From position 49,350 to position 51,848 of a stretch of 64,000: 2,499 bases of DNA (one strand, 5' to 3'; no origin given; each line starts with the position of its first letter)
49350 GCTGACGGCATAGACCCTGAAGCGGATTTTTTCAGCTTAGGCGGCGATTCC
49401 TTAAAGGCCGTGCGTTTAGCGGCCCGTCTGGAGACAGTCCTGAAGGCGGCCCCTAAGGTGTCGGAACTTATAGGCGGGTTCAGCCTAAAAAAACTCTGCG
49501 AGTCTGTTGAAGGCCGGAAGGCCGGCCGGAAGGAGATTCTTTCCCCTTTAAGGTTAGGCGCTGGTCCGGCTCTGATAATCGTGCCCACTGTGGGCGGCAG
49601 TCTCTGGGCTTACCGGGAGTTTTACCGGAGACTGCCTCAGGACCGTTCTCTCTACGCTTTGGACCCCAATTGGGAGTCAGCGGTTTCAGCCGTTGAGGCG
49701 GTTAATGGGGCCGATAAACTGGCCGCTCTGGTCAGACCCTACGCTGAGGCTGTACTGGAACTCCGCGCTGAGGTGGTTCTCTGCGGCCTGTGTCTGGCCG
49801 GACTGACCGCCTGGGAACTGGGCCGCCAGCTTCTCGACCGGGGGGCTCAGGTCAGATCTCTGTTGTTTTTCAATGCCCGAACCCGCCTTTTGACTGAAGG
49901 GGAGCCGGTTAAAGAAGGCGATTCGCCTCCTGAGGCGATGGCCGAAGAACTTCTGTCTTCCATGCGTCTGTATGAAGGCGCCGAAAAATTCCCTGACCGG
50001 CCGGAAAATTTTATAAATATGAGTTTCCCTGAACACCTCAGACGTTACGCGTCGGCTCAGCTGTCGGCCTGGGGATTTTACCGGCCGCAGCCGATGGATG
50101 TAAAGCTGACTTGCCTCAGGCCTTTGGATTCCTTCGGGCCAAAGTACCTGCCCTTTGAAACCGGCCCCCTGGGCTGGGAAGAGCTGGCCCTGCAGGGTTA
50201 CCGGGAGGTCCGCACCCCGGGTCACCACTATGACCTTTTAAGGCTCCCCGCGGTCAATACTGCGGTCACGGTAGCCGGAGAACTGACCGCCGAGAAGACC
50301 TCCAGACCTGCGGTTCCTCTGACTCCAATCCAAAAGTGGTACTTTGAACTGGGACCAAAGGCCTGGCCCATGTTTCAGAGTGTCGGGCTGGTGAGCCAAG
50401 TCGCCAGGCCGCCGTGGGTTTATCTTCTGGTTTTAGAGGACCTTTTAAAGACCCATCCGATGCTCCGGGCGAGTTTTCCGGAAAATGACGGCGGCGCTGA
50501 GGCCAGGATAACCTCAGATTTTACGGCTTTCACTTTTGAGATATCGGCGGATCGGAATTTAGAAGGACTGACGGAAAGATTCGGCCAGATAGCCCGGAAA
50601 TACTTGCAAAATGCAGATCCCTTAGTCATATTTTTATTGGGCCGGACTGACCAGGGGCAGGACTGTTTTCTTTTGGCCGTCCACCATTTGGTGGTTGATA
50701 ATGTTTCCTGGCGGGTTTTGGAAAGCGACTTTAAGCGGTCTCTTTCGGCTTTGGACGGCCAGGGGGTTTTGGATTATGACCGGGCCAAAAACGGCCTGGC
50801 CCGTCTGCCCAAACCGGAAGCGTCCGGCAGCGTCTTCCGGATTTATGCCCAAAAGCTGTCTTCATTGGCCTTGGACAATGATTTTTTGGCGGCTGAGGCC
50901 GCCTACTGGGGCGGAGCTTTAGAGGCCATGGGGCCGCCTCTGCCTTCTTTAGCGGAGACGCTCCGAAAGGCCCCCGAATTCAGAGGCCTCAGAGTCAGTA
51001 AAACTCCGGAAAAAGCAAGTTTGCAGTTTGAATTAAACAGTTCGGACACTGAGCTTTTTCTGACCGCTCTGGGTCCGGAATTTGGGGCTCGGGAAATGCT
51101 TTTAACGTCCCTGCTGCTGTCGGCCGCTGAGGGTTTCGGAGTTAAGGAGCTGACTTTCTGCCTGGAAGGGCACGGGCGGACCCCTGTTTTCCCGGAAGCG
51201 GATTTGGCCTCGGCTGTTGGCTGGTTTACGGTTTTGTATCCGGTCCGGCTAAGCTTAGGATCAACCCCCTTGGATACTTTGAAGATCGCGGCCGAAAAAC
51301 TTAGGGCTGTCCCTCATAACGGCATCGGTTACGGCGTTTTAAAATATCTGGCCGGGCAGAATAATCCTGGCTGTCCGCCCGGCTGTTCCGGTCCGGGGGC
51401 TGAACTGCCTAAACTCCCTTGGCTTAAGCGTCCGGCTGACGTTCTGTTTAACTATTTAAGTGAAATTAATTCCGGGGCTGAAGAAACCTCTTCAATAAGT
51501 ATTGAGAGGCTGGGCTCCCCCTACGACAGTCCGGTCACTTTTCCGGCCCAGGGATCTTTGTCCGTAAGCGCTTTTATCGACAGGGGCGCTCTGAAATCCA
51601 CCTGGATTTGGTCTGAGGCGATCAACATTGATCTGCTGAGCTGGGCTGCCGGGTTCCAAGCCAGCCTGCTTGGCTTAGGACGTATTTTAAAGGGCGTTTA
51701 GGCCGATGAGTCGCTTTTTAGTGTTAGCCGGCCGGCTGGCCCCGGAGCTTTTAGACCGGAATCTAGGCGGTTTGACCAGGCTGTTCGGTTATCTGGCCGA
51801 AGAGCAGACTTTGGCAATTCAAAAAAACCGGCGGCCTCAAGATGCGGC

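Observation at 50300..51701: Complete condensation-like domain located C-terminal to the TE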

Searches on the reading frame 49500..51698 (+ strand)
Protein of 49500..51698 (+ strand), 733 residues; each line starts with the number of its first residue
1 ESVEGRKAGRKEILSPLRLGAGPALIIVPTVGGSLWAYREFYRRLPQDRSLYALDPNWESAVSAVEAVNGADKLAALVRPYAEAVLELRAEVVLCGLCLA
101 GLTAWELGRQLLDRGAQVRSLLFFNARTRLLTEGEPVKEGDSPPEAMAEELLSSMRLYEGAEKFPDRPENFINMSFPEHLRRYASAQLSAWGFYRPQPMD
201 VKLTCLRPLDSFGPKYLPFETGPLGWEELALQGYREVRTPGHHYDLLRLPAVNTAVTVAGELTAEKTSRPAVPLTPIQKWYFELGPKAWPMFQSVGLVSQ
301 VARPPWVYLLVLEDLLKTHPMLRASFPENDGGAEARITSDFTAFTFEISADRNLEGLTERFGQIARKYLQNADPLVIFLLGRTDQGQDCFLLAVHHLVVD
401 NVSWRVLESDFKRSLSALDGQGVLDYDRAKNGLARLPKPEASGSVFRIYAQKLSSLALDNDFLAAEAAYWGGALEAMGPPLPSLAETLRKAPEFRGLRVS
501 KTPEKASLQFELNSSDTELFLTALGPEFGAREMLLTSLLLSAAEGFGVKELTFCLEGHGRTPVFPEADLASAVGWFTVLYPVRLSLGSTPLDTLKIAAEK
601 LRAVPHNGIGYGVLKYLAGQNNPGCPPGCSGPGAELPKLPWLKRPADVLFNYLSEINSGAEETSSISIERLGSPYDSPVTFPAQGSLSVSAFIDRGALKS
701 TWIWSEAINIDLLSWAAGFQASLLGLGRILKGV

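Call 11: find_homologous_proteins(query=window:49500-51698:+, max_evalue=1e-10)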
Query window:49500-51698:+ (733 aa): 15 proteins with E <= 1e-10 among 8000 candidates.
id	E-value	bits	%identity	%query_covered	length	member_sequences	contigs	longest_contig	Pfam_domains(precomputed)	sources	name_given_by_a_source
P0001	1.6e-27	114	30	64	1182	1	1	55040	PF00668.26,PF00550.32,PF00501.35,PF13193.13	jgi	jgi:amino acid adenylation domain-containing protein/non-ribosomal peptide synthase protein (TIGR017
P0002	8.8e-26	108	30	53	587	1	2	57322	PF00668.26,PF00550.32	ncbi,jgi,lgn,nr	ncbi:MAG TPA: condensation domain-containing protein [Pseudonocardiaceae bacterium]|jgi:non-ribosoma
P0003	1.9e-22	97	29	53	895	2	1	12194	PF00668.26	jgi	jgi:non-ribosomal peptide synthase protein (TIGR01720 family)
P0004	4.2e-21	93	26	60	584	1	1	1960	PF00668.26,PF00550.32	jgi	-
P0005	4.4e-21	93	30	53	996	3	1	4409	PF00668.26,PF00550.32,PF00501.35,PF13193.13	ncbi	ncbi:MAG: condensation domain-containing protein, partial [Cyanobacteria bacterium J06626_18]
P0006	4.9e-21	93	30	60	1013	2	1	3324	PF00668.26,PF00550.32,PF00501.35,PF13193.13,PF00975.27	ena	-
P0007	4.9e-21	93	28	60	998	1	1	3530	PF00668.26,PF00550.32,PF13193.13,PF00975.27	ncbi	ncbi:MAG: condensation domain-containing protein, partial [Pseudomonas sp.]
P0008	5.7e-21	93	26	60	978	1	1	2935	PF00668.26,PF00550.32,PF13193.13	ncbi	ncbi:MAG: condensation domain-containing protein, partial [Phormidium sp.]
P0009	1.3e-20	91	29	66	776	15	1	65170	PF00668.26,PF00550.32,PF00501.35,PF13193.13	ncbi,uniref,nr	ncbi:hypothetical protein D3H35_03170 [Cohnella faecalis]|uniref:Carrier domain-containing protein n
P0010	5.9e-20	89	28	59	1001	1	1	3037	PF00668.26,PF00550.32,PF00501.35,PF13193.13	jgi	jgi:amino acid adenylation domain-containing protein/non-ribosomal peptide synthase protein (TIGR017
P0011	2.6e-19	87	27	59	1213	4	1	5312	PF00668.26,PF00550.32,PF00501.35,PF13193.13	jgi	jgi:amino acid adenylation domain-containing protein/non-ribosomal peptide synthase protein (TIGR017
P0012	1.0e-15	75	28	66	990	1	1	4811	PF00668.26,PF00550.32,PF13193.13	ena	-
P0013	3.2e-15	74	29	46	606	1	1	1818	PF00668.26,PF00550.32,PF00501.35,PF13193.13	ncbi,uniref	ncbi:AMP-binding protein, partial [Flavobacterium sp. ZT3R18]|uniref:condensation domain-containing 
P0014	3.2e-15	74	30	38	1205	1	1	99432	PF00668.26,PF00550.32,PF00501.35,PF13193.13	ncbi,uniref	ncbi:amino acid adenylation domain-containing protein, partial [Streptomyces sp. NPDC050844]|uniref:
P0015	5.4e-12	63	26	62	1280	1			PF00668.26,PF00550.32,PF00501.35,PF13193.13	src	-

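Call 12: find_related_loci(query=window:49500-51698:+, collection=genome_contigs, flank=10000)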
Query window:49500-51698:+ (733 aa) in genome_contigs; peptide patterns used: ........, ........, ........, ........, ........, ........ (x = any residue, [..] = any of these).
190 stretches matched a pattern; 5 encode a relative of the query (tblastn E <= 1e-3); 5 distinct loci.
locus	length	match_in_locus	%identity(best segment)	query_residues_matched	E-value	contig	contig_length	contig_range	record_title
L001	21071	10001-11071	30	272-660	5e-36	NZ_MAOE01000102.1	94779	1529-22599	Bacillus albus strain N35-10-2 contig62, whole genome shotgun sequence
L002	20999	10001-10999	30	272-619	4e-34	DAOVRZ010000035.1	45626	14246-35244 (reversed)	MAG TPA_asm: Halanaerobiales bacterium isolate CSMAG_1614 CSMAG_1614_k141_1809984_length_45626_cov_28.9843, whole genome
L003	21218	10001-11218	26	274-705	2e-29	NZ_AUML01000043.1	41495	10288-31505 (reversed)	Aquimarina muelleri DSM 19832 H527DRAFT_scaffold00039.39_C, whole genome shotgun sequence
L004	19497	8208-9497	27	273-728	2e-28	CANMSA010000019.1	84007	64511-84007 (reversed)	uncultured Flavobacteriaceae bacterium isolate 2-697.fasta genome assembly, contig: NODE_19, whole genome shotgun sequen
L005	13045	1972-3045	25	274-660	2e-26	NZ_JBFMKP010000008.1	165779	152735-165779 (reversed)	Aquimarina sp. 2201CG1-2-11 2201CG1-2-11_8, whole genome shotgun sequence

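Call 28: search_protein_representatives(protein=window:49500-51698:+)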
Query: 733 residues. Proteins with E-value up to 0.001 (for the whole library): 14196; up to 1e-10: 9682; up to 1e-30: 677. The best 150 are listed.
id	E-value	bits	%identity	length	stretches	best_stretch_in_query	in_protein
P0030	0.0e+00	1657.5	100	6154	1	1-733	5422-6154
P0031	5.0e-108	378.6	38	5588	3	8-707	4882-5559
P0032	3.0e-107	376.0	33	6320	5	268-709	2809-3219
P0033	7.6e-106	371.4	40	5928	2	3-326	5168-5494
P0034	3.8e-102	359.2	33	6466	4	255-704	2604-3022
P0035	1.0e-93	331.3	39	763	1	9-702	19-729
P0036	7.1e-92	325.3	34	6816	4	270-617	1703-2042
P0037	8.1e-89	315.1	37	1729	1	14-705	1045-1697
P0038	1.5e-86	307.6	33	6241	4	255-705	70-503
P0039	1.8e-83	297.4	33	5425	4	14-701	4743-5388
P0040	2.1e-83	297.3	34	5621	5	268-706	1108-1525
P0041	1.2e-81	291.4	32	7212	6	270-725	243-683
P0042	3.2e-80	286.7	34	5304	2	12-705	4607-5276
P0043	6.2e-79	282.5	33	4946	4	271-661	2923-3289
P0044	1.1e-78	281.6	29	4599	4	259-619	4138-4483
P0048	1.8e-77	277.6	36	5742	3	12-721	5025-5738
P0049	4.4e-77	276.3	36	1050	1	8-707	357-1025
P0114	2.6e-54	201.1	37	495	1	204-698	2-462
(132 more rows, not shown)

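Call 32: list_cluster_members(proteins=[P0031, P0033, P0035, P0037, P0039, P0042, P0048, P0049, P0114, P0030])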
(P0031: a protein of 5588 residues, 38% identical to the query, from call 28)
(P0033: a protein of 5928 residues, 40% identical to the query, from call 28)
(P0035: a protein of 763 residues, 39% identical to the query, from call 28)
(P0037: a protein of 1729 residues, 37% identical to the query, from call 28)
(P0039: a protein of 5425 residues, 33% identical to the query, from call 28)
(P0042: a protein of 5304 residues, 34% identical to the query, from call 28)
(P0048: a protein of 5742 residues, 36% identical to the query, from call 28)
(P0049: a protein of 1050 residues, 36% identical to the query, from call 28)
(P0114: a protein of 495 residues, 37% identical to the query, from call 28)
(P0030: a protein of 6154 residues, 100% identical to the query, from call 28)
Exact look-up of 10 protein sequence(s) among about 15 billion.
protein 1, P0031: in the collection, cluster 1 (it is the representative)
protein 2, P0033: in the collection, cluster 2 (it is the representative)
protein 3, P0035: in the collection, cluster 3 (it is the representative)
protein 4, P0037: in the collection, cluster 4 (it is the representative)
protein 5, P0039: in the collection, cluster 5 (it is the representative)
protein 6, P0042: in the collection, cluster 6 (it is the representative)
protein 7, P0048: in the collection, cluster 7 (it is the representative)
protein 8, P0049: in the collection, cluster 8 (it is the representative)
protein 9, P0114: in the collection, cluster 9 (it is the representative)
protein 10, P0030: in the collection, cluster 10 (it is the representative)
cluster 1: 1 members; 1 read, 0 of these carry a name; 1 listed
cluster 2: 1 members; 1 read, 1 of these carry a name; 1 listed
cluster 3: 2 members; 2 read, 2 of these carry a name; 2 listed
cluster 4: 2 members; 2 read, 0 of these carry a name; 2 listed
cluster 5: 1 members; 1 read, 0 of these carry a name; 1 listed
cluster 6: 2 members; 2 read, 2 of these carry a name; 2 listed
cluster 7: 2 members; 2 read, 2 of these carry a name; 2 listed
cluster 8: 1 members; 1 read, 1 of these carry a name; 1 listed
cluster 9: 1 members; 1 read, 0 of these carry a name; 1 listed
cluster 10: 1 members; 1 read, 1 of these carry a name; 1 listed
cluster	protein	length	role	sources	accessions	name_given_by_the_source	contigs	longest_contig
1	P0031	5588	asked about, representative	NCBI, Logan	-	-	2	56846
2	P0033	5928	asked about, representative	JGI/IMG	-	amino acid adenylation domain-containing protein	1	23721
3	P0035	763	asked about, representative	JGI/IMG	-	non-ribosomal peptide synthase protein (TIGR01720 family)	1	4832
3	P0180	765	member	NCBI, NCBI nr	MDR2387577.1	MAG: condensation domain-containing protein, partial [Deltaproteobacteria bacterium] | condensation domain-containing protein [Deltaproteobacteria bacterium]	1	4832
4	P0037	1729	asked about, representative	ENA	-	-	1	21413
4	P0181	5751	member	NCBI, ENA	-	-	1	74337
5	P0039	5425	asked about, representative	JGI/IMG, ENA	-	-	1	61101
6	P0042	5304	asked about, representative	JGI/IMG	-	amino acid adenylation domain-containing protein/non-ribosomal peptide synthase protein ...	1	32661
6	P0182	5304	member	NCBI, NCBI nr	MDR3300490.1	MAG: amino acid adenylation domain-containing protein [Candidatus Accumulibacter sp.] | amino acid adenylation domain-containing protein [Accumulibacter sp.]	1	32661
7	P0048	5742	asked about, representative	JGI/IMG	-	amino acid adenylation domain-containing protein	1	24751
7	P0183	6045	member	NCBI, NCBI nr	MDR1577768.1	MAG: aminotransferase class III-fold pyridoxal phosphate-dependent enzyme ... | aminotransferase class III-fold pyridoxal phosphate-dependent enzyme [Deltaproteobacteria ...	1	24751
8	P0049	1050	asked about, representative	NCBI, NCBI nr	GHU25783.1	hypothetical protein FACS189488_13420 [Betaproteobacteria bacterium]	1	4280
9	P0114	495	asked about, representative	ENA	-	-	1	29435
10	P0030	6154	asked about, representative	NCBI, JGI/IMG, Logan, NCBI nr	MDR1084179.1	MAG: amino acid adenylation domain-containing protein [Deltaproteobacteria bacterium] | amino acid adenylation domain-containing protein | amino acid adenylation domain-containing protein [Deltaproteobacteria bacterium]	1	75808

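Call 34: find_encoding_contigs(protein=P0031, flank=10000, max_places=3)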
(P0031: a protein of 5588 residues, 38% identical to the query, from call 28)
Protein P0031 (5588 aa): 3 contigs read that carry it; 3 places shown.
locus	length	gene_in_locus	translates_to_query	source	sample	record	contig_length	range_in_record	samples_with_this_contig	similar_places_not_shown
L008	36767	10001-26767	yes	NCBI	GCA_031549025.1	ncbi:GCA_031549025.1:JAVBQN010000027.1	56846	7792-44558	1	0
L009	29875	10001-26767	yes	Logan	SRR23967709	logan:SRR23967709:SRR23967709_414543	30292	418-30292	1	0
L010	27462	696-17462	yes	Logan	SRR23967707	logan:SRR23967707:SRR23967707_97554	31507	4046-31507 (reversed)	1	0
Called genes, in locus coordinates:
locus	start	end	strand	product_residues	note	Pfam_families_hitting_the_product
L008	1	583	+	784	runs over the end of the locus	PF07690:MFS_1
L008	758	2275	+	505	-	-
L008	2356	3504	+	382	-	PF01145:Band_7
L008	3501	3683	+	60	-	-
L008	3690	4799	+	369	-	PF04392:ABC_sub_bind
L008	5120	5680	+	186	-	PF05128:DUF697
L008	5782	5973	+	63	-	-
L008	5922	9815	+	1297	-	PF00144:Beta-lactamase, PF03797:Autotransporter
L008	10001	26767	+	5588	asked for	PF00550:PP-binding, PF00202:Aminotran_3, PF00668:Condensation, PF00501:AMP-binding, PF13193:AMP-binding_C, PF00550:PP-binding, PF00668:Condensation, PF00501:AMP-binding, +12 more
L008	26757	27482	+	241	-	PF01648:ACPS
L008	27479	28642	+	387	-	PF25997:BSH_YhbJ (faint), PF25917:BSH_RND, PF25876:HH_MFP_RND (weak), PF25944:Beta-barrel_RND, PF25989:YknX_C (weak)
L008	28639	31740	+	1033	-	PF00873:ACR_tran, PF03176:MMPL (faint)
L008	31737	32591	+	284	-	PF02737:3HCDH_N, PF03446:NAD_binding_2 (faint), PF00725:3HCDH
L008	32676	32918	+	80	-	PF00550:PP-binding (weak)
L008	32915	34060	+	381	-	PF02771:Acyl-CoA_dh_N, PF02770:Acyl-CoA_dh_M, PF00441:Acyl-CoA_dh_1, PF08028:Acyl-CoA_dh_2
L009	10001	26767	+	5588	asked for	PF00550:PP-binding, PF00202:Aminotran_3, PF00668:Condensation, PF00501:AMP-binding, PF13193:AMP-binding_C, PF00550:PP-binding, PF00668:Condensation, PF00501:AMP-binding, +12 more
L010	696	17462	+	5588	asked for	PF00550:PP-binding, PF00202:Aminotran_3, PF00668:Condensation, PF00501:AMP-binding, PF13193:AMP-binding_C, PF00550:PP-binding, PF00668:Condensation, PF00501:AMP-binding, +12 more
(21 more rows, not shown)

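Call 45: find_encoding_contigs(protein=P0039, flank=10000, max_places=1)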
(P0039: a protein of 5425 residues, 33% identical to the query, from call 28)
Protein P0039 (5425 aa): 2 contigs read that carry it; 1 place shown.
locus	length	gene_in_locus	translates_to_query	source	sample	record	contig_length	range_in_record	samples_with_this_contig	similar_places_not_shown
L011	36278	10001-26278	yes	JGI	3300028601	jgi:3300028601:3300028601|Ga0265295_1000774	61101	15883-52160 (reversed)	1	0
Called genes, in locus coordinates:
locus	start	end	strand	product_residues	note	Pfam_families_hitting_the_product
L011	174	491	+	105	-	PF00893:Multi_Drug_Res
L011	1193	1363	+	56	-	-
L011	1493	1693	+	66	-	PF02416:TatA_B_E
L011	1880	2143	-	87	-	PF10387:DUF2442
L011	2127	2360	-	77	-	PF13711:DUF4160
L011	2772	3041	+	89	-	PF00239:Resolvase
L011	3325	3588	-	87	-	-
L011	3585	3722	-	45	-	-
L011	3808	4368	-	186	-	PF00565:SNase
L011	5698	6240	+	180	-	PF05128:DUF697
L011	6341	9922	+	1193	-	PF00144:Beta-lactamase, PF03797:Autotransporter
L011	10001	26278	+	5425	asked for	PF00550:PP-binding, PF00202:Aminotran_3, PF00668:Condensation, PF00501:AMP-binding, PF13193:AMP-binding_C, PF00550:PP-binding, PF00668:Condensation, PF00501:AMP-binding, +12 more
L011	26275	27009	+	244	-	PF01648:ACPS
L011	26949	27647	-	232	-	PF00561:Abhydrolase_1, PF00975:Thioesterase, PF12146:Hydrolase_4 (weak), PF12697:Abhydrolase_6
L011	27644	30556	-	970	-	PF00109:ketoacyl-synt, PF02801:Ketoacyl-synt_C, PF16197:KAsynt_C_assoc, PF00698:Acyl_transf_1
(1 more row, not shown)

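Call 46: find_encoding_contigs(protein=P0181, flank=10000, max_places=1)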
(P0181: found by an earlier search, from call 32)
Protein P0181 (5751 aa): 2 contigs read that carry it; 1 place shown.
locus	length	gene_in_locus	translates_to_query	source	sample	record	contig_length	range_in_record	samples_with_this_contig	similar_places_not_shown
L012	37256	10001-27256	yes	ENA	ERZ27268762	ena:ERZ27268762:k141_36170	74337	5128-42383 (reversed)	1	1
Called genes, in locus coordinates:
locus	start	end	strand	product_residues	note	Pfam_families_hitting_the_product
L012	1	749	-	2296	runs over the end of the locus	PF00698:Acyl_transf_1, PF00550:PP-binding, PF00109:ketoacyl-synt, PF02801:Ketoacyl-synt_C, PF16197:KAsynt_C_assoc, PF00698:Acyl_transf_1, PF21089:PKS_DH_N, PF14765:PS-DH, +5 more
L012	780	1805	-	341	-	PF00702:Hydrolase (weak)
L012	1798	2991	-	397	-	PF02771:Acyl-CoA_dh_N, PF02770:Acyl-CoA_dh_M, PF00441:Acyl-CoA_dh_1, PF08028:Acyl-CoA_dh_2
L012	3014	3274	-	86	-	PF00550:PP-binding (weak)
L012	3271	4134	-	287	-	PF02737:3HCDH_N, PF03446:NAD_binding_2 (weak), PF00725:3HCDH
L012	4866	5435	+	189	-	PF05128:DUF697 (weak)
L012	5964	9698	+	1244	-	PF00144:Beta-lactamase, PF03797:Autotransporter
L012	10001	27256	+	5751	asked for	PF00550:PP-binding, PF00202:Aminotran_3, PF00668:Condensation, PF00501:AMP-binding, PF13193:AMP-binding_C, PF00550:PP-binding, PF00668:Condensation, PF00501:AMP-binding, +13 more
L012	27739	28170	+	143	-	PF01648:ACPS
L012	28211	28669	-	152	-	PF23198:PDE8A_N, PF00072:Response_reg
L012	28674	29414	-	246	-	PF03446:NAD_binding_2 (faint)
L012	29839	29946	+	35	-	-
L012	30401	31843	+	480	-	PF00496:SBP_bac_5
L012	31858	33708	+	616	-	PF02743:dCache_1 (weak), PF17203:sCache_3_2, PF00672:HAMP, PF00512:HisKA, PF02518:HATPase_c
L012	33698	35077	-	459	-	PF00072:Response_reg, PF01078:Mg_chelatase (weak), PF00158:Sigma54_activat, PF14532:Sigma54_activ_2, PF07728:AAA_5, PF25601:AAA_lid_14, PF02954:HTH_8, PF13556:HTH_30 (faint)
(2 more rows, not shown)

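Call 65: search_protein_families(library=pfam, proteins=[P0002, P0035, P0049, P0004], max_evalue=0.01)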
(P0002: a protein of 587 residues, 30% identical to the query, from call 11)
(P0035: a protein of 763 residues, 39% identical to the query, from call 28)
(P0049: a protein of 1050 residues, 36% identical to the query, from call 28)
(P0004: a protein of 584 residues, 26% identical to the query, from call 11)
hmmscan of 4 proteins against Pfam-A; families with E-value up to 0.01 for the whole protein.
P0002 (587 aa): 2 families
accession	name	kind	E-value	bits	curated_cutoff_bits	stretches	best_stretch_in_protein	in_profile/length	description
PF00668.25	Condensation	-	5.5e-59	200.5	30.6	1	125-550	6-434/456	Condensation domain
PF00550.31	PP-binding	-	1.1e-07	32.4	20.8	1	45-105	2-65/67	Phosphopantetheine attachment site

P0035 (763 aa): 2 families
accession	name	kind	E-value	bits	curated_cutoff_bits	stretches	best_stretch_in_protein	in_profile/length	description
PF00668.25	Condensation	-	8.2e-21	74.7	30.6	3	517-699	193-377/456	Condensation domain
PF00975.26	Thioesterase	-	3.9e-10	40.8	26.4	1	35-279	3-223/226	Thioesterase domain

P0049 (1050 aa): 5 families
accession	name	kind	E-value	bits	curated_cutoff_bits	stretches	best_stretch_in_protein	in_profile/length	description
PF00668.25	Condensation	-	1.2e-38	133.4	30.6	1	624-1046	6-433/456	Condensation domain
PF00501.34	AMP-binding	-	1.1e-12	47.9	29.9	1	4-118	251-384/384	AMP-binding enzyme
PF00550.31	PP-binding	-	1.6e-12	47.9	20.8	1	288-348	3-65/67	Phosphopantetheine attachment site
PF00975.26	Thioesterase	-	2.5e-12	48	26.4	1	373-598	2-212/226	Thioesterase domain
PF13193.12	AMP-binding_C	-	3.4e-06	28.3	24.5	1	185-260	1-76/76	AMP-binding enzyme C-terminal domain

P0004 (584 aa): 2 families
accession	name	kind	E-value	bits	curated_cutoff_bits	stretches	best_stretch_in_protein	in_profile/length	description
PF00668.25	Condensation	-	6.3e-68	230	30.6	1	115-539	5-426/456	Condensation domain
PF00550.31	PP-binding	-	5e-15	55.9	20.8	1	38-96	4-65/67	Phosphopantetheine attachment site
